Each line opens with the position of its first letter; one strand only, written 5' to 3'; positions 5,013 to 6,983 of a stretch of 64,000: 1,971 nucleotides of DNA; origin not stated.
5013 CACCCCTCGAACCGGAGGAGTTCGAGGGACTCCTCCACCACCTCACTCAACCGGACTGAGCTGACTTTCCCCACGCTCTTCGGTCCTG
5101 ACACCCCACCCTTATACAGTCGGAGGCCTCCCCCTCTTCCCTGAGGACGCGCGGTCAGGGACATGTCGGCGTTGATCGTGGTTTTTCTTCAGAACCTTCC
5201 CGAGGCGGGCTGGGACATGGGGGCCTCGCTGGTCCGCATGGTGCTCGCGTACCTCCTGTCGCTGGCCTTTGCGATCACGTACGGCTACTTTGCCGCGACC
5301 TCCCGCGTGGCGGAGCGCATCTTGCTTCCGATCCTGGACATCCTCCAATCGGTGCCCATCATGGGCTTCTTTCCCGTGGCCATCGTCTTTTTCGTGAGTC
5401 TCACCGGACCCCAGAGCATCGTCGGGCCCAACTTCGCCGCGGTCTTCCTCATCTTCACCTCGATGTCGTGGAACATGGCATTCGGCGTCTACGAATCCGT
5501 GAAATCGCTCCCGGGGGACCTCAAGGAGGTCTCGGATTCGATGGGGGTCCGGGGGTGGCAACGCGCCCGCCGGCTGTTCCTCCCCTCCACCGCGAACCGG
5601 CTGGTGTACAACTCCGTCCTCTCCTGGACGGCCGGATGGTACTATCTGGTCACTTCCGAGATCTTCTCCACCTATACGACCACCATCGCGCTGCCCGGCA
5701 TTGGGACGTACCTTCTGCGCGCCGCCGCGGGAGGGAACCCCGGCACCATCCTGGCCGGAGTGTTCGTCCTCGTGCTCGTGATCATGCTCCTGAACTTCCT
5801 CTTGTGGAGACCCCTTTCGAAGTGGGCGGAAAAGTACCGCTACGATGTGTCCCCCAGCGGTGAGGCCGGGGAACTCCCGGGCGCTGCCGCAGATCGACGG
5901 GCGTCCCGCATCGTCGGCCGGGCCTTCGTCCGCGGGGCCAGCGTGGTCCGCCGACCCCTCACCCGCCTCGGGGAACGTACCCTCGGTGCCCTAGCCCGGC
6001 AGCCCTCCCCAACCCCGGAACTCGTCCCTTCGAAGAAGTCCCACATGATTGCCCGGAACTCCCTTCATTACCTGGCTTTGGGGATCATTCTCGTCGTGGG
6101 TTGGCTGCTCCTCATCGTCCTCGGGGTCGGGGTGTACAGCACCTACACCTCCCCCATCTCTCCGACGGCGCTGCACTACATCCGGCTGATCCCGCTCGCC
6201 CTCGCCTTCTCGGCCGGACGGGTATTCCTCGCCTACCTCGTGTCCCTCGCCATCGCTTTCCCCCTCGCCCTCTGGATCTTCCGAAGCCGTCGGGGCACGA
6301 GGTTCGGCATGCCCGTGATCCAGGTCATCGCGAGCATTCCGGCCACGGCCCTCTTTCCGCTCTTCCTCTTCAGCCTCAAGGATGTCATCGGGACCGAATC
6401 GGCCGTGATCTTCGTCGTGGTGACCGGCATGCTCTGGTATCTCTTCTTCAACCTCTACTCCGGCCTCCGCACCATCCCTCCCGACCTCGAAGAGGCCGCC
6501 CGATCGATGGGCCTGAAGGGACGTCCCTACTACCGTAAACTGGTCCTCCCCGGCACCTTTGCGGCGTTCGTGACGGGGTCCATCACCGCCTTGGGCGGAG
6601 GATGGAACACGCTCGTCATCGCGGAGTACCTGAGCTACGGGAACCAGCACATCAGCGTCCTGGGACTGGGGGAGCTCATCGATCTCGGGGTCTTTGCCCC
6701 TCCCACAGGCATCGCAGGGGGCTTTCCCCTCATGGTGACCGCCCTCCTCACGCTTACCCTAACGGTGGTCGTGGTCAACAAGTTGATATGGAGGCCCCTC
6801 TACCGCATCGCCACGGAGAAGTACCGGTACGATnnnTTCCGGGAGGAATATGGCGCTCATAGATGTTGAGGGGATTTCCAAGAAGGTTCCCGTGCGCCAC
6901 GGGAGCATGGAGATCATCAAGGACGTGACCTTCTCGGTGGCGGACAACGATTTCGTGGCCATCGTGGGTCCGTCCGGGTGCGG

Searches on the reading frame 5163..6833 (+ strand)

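Call 61: search_protein_families(library=pfam, proteins=[window:5163-6833:+], max_evalue=0.00001)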
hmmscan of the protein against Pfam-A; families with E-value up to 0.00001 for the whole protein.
window:5163-6833:+ (557 aa): 1 family
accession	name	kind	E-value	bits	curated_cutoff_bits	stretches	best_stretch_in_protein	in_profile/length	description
PF00528.27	BPD_transp_1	-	2.7e-30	105.9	26.4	2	365-536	5-170/184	Binding-protein-dependent transport system inner membrane component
